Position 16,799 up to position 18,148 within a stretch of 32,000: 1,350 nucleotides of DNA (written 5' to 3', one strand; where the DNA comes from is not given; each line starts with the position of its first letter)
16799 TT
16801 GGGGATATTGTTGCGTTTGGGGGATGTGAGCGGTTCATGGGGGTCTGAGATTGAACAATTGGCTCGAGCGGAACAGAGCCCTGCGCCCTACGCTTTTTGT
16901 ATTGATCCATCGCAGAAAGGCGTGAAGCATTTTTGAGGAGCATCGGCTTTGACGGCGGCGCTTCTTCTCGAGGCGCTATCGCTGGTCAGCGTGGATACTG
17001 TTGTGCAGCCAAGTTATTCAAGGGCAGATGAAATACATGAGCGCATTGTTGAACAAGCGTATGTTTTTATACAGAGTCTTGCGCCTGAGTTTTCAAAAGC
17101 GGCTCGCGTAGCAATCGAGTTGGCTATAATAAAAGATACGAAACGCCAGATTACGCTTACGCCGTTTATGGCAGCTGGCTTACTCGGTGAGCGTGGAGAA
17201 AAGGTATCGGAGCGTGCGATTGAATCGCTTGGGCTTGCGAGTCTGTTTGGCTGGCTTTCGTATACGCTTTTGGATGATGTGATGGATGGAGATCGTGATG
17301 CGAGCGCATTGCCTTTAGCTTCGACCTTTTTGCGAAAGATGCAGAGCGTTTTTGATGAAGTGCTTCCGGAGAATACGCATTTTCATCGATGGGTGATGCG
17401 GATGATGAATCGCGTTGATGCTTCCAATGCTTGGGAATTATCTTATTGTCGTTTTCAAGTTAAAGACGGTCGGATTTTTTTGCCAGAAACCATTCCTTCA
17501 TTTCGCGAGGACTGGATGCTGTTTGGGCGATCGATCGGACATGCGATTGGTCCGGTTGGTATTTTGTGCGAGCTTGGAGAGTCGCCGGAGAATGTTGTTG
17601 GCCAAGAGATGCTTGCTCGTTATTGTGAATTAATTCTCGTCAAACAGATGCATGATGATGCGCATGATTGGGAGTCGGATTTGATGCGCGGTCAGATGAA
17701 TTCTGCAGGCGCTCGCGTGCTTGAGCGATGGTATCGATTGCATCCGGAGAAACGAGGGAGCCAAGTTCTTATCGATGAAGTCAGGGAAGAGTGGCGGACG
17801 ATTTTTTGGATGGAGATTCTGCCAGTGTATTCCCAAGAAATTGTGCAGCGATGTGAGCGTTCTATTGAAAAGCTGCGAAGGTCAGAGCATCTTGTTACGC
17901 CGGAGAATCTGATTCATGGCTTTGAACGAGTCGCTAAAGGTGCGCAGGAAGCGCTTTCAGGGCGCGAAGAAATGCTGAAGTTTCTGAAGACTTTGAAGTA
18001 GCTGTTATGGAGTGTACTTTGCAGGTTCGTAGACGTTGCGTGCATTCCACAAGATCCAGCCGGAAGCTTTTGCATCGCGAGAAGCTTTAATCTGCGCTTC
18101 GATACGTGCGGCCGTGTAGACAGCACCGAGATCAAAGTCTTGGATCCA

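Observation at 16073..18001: Class II (DxDDTA) barrel and class I (2 x DDxxD) isoprenoid fold in one reading frame, split by a single TGA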

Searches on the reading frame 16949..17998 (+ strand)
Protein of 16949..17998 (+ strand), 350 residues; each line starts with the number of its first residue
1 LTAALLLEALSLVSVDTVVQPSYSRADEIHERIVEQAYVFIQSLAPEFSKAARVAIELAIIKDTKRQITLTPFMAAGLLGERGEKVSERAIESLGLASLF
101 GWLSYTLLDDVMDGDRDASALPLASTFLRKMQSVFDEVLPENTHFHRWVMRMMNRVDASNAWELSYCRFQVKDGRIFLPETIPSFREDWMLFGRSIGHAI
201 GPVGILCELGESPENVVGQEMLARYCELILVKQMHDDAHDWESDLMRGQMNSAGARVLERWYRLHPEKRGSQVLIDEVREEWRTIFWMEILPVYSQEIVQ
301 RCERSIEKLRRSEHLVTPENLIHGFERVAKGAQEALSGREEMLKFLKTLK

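Call 4: search_protein_families(library=ncbifam, proteins=[window:16949-17998:+], max_evalue=1)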
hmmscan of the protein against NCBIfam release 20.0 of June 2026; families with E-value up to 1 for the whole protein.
window:16949-17998:+ (350 aa): 0 families

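Call 5: search_protein_families(library=pfam, proteins=[window:16949-17998:+], max_evalue=10)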
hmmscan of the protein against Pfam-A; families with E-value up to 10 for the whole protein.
window:16949-17998:+ (350 aa): 1 family
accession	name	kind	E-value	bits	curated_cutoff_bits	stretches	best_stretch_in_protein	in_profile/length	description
PF19488.4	DUF6024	-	0.048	13.6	25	1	11-62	113-160/290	Family of unknown function (DUF6024)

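Call 7: search_solved_structures(query=window:16949-17998:+, max_evalue=10, show_alignments=3)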
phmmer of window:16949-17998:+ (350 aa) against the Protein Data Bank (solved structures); distinct sequences matched with E-value up to 10: 1.
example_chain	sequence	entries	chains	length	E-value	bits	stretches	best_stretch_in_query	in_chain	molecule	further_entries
7olc_LE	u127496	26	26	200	0.88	11.6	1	10-85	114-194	60S ribosomal protein L6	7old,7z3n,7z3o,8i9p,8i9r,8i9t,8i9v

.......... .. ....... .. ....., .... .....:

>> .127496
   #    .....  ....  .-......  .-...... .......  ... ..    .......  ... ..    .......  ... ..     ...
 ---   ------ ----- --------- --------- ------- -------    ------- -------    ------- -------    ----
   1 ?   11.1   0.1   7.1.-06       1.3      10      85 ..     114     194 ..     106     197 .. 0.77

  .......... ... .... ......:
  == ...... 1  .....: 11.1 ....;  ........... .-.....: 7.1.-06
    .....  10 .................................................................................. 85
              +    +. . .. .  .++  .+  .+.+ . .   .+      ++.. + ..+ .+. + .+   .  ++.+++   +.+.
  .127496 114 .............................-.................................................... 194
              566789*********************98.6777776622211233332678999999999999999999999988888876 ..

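Call 11: find_homologous_proteins(query=window:16949-17998:+, max_evalue=0.01)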
Query window:16949-17998:+ (350 aa): 3 proteins with E <= 0.01 among 8000 candidates.
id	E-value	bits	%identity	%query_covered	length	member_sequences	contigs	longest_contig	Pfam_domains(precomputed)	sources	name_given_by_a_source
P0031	1.1e-41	161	37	82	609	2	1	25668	-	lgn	-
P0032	6.1e-37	145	29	91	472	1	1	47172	-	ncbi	-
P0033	2.5e-34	137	28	99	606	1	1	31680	-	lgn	-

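Call 15: find_encoding_contigs(protein=P0031, flank=8000, max_places=3)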
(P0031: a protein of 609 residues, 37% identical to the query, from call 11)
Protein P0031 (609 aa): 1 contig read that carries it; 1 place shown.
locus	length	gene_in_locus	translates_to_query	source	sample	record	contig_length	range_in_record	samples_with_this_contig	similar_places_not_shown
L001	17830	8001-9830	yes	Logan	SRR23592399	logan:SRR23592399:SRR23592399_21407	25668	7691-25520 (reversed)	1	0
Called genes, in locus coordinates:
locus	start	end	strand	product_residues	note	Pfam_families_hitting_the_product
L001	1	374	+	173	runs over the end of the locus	?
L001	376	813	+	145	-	PF00828:Ribosomal_L27A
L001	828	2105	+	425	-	PF00344:SecY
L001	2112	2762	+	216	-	PF00406:ADK, PF13207:AAA_17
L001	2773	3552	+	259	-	PF00557:Peptidase_M24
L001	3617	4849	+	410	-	-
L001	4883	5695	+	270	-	PF01149:Fapy_DNA_glyco, PF05833:NFACT_N (weak), PF06831:H2TH, PF06827:zf-FPG_IleRS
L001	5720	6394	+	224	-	PF00072:Response_reg, PF00486:Trans_reg_C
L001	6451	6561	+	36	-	-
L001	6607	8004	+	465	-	PF00512:HisKA, PF02518:HATPase_c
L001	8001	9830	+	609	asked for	-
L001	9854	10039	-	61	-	-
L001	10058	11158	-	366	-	PF09511:RNA_lig_T4_1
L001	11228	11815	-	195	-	PF03193:RsgA_GTPase (faint), PF00009:GTP_EFTU (faint), PF01926:MMR_HSR1, PF02421:FeoB_N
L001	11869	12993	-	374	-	PF13200:DUF4015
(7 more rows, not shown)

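Call 21: search_solved_structures(query=A1, max_evalue=10, show_alignments=4)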
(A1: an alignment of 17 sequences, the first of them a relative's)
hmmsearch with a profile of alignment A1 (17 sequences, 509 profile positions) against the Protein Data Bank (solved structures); distinct sequences matched with E-value up to 10: 8.
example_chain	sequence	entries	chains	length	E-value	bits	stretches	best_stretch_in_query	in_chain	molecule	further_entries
9mhs_B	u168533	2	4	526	2.7e-14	56.1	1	45-310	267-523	Drimenol Synthase | Haloacid dehalogenase superfamily, subfamily IA, variant 3 with third motif having DD or E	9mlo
9m7d_A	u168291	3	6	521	2.3e-13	53.1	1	45-310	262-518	Haloacid dehalogenase superfamily, subfamily IA, variant 3 with third motif having DD or E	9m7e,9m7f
2sqc_A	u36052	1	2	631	0.00047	22.4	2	50-87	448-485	SQUALENE-HOPENE CYCLASE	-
1gsz_A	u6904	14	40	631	0.00049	22.3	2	50-87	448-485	SQUALENE--HOPENE CYCLASE | SQUALENE-HOPENE CYCLASE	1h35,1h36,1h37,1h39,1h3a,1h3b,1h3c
3sqc_A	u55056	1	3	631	0.00057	22.1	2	50-87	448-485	SQUALENE--HOPENE CYCLASE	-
5h9d_A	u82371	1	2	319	0.11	14.6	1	323-418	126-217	Farnesyl pyrophosphate synthetase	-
1v4j_A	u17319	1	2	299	1.3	11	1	380-467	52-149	octoprenyl-diphosphate synthase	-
9itj_U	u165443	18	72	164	9.3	8.2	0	309-393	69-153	ATP synthase subunit b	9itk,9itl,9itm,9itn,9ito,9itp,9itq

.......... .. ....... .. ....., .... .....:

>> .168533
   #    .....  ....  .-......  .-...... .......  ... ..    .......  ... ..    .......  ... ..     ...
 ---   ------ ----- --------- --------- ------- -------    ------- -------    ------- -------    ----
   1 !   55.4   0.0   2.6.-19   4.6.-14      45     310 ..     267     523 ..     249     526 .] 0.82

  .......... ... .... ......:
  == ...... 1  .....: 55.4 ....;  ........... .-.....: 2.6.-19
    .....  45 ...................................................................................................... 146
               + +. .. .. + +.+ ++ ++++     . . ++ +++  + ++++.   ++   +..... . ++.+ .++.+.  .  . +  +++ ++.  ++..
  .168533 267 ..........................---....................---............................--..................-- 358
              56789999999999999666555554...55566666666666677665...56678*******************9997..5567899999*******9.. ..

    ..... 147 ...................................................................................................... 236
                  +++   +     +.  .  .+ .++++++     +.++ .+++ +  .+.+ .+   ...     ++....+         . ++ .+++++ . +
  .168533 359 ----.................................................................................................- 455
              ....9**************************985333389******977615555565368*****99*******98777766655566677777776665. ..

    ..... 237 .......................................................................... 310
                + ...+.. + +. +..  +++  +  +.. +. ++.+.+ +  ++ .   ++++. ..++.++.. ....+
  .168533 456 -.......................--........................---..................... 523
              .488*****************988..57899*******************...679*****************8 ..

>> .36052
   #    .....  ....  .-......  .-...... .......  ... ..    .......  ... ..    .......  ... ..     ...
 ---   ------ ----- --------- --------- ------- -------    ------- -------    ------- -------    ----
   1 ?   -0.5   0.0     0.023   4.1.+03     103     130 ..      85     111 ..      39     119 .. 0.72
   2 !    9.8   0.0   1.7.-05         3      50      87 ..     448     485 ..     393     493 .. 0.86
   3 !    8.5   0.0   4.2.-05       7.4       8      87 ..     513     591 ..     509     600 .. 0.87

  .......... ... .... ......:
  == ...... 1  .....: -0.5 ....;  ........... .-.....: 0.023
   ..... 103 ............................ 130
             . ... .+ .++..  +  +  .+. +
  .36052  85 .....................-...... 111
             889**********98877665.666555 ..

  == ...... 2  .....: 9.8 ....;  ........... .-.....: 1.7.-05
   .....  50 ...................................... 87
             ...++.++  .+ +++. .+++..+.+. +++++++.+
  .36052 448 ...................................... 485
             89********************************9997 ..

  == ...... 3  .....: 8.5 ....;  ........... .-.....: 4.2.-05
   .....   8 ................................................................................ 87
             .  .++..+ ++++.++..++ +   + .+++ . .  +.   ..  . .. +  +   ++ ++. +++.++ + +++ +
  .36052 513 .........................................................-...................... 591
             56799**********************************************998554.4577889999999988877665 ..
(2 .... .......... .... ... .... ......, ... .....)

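Call 29: search_protein_representatives(alignment_id=A1)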
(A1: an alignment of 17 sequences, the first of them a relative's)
Query: 17 sequences, 509 profile positions. Proteins with E-value up to 0.001 (for the whole library): 2787; up to 1e-10: 2093; up to 1e-30: 1221. The best 150 are listed.
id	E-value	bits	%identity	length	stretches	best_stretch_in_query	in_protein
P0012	2.9e-199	679.7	-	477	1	4-472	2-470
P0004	1.5e-190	650.9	-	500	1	1-490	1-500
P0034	6.0e-183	625.8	-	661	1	5-507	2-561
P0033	1.8e-181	621.0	-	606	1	1-508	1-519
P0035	2.4e-179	613.9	-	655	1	1-508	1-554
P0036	3.9e-178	609.9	-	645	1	5-508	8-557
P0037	1.0e-177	608.6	-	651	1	8-508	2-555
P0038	1.9e-177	607.7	-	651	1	1-507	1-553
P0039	2.1e-177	607.5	-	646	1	6-507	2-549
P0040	6.9e-177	605.8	-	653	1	1-508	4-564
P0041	1.2e-176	605.0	-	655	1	10-508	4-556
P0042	3.4e-176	603.5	-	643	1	8-506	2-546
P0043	3.7e-176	603.4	-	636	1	8-508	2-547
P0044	5.5e-176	602.8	-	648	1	1-506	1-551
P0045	4.7e-175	599.8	-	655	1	5-508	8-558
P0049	1.4e-172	591.6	-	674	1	5-507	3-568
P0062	2.9e-170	584.0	-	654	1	1-508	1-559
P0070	3.8e-167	573.7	-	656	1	1-508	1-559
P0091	1.9e-163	561.4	-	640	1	11-508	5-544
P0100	9.9e-162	555.8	-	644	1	8-508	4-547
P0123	2.6e-158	544.5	-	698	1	5-508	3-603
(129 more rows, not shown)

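Call 39: search_protein_families(library=pfam, proteins=[P0100, P0031, P0034, P0040, P0049, P0123], max_evalue=1)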
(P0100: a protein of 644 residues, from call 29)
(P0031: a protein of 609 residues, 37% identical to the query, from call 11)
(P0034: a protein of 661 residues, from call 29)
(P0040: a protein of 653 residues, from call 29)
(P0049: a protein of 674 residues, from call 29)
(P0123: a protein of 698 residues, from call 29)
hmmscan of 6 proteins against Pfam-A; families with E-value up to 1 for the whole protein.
P0100 (644 aa): 1 family
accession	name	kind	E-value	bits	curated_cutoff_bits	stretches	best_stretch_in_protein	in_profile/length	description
PF00432.27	Prenyltrans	-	0.19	11.6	26.5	1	6-137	51-161/304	Prenyltransferase alpha-alpha toroid domain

P0031 (609 aa): 0 families

P0034 (661 aa): 1 family
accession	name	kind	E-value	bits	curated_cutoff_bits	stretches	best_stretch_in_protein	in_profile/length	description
PF02471.22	OspE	-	0.0017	19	25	0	24-73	44-95/107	Borrelia outer surface protein E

P0040 (653 aa): 1 family
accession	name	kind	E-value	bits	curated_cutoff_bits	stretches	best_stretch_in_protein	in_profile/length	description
PF07678.20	TED_complement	-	0.067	12.7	22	1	15-83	119-190/312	A-macroglobulin TED domain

P0049 (674 aa): 1 family
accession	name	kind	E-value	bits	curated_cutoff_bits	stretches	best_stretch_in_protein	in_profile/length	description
PF07678.20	TED_complement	-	0.36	10.3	22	0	7-85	114-190/312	A-macroglobulin TED domain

P0123 (698 aa): 4 families
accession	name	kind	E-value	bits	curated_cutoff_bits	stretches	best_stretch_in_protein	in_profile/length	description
PF07678.20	TED_complement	-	2.6e-06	27.2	22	2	226-324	51-148/312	A-macroglobulin TED domain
PF13249.12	SQHop_cyclase_N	-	0.00035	20.3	26.2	1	255-311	4-66/291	Squalene-hopene cyclase N-terminal domain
PF18156.6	pPIWI_RE_Y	-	0.051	14.4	26.7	1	276-346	35-103/144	pPIWI_RE three-gene island domain Y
PF14327.11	CSTF2_hinge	-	0.074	13.9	27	1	625-664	20-59/81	Hinge domain of cleavage stimulation factor subunit 2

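Call 40: find_encoding_contigs(protein=P0100, flank=8000, max_places=3)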
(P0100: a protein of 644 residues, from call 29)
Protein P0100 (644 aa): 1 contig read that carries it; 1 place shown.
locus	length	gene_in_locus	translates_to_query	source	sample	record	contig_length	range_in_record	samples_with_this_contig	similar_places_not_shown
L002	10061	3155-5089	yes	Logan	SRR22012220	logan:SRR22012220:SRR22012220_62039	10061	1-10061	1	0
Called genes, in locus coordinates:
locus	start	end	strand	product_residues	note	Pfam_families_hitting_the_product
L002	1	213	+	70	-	?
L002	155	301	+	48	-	PF16826:DUF5076 (weak)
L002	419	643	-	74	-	-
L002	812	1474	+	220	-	PF00072:Response_reg, PF00486:Trans_reg_C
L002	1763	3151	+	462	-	PF00512:HisKA (weak), PF02518:HATPase_c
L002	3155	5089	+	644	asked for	-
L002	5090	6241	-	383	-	PF13200:DUF4015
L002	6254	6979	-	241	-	PF04264:YceI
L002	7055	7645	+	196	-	PF04542:Sigma70_r2, PF08281:Sigma70_r4_2, PF04545:Sigma70_r4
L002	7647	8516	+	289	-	-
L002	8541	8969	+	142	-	-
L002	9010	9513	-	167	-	PF05175:MTS (weak), PF13847:Methyltransf_31 (weak), PF08242:Methyltransf_12 (faint)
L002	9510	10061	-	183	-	?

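Call 41: find_encoding_contigs(protein=P0033, flank=7000, max_places=2)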
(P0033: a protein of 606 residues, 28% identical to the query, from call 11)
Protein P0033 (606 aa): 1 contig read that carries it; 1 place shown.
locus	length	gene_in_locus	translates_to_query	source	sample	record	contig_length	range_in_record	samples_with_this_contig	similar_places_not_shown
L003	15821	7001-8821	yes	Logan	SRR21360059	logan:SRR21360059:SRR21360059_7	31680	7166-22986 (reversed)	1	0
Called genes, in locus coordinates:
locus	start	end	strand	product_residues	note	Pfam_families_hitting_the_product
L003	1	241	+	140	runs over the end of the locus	-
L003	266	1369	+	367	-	PF07907:YibE_F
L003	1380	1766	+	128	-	PF14206:Cys_rich_CPCC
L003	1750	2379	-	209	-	PF01351:RNase_HII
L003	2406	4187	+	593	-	PF01432:Peptidase_M3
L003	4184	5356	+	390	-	PF05970:PIF1, PF13604:AAA_30, PF13245:AAA_19, PF01443:Viral_helicase1 (faint), PF09848:SLFN-g3_helicase (weak), PF18335:SH3_13 (weak), PF13538:UvrD_C_2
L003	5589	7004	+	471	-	PF00512:HisKA (weak), PF02518:HATPase_c, PF13589:HATPase_c_3 (weak), PF14501:HATPase_c_5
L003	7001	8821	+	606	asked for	-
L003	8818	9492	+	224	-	PF00072:Response_reg, PF00486:Trans_reg_C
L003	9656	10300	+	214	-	PF00027:cNMP_binding, PF13545:HTH_Crp_2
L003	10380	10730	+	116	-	PF04024:PspC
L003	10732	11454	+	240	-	PF09972:DUF2207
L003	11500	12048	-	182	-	-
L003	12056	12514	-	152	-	-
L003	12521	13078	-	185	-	-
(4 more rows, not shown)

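Call 46: predict_structure(alignment_id=A2)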
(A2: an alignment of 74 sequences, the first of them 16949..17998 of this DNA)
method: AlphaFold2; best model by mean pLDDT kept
length: 350 residues; sequences in the alignment: 74
mean_pLDDT: 95.2   pTM: 0.89
mean pLDDT of the five models: 95.2, 95.2, 94.9, 94.4, 94.2
residues with pLDDT >= 90: 326; 70-90: 9; 50-70: 14; < 50: 1
segments of 3 or more residues with pLDDT < 50: none
pLDDT, mean of each block of 10 residues (from residue 1): 71 56 87 98 97 97 95 98 98 98 97 96 98 97 97 97 97 98 96 97 98 98 98 98 98 98 98 98 98 98 98 97 97 97 93
secondary structure, 60 per line:
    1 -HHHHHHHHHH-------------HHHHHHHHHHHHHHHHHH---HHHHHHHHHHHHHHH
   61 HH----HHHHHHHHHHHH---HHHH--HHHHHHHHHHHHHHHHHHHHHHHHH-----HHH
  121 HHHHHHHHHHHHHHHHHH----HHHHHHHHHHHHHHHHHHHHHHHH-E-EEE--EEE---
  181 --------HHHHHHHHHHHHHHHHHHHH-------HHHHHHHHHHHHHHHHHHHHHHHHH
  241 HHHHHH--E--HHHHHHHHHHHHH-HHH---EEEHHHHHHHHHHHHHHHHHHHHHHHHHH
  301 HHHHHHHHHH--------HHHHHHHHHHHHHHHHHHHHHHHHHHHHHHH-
elements in order: H2-11 H25-42 H46-62 H67-78 H82-85 H88-112 H118-138 H143-166 E170-172 E175-177 H189-208 H216-246 H252-264 E272-274 H275-310 H319-349
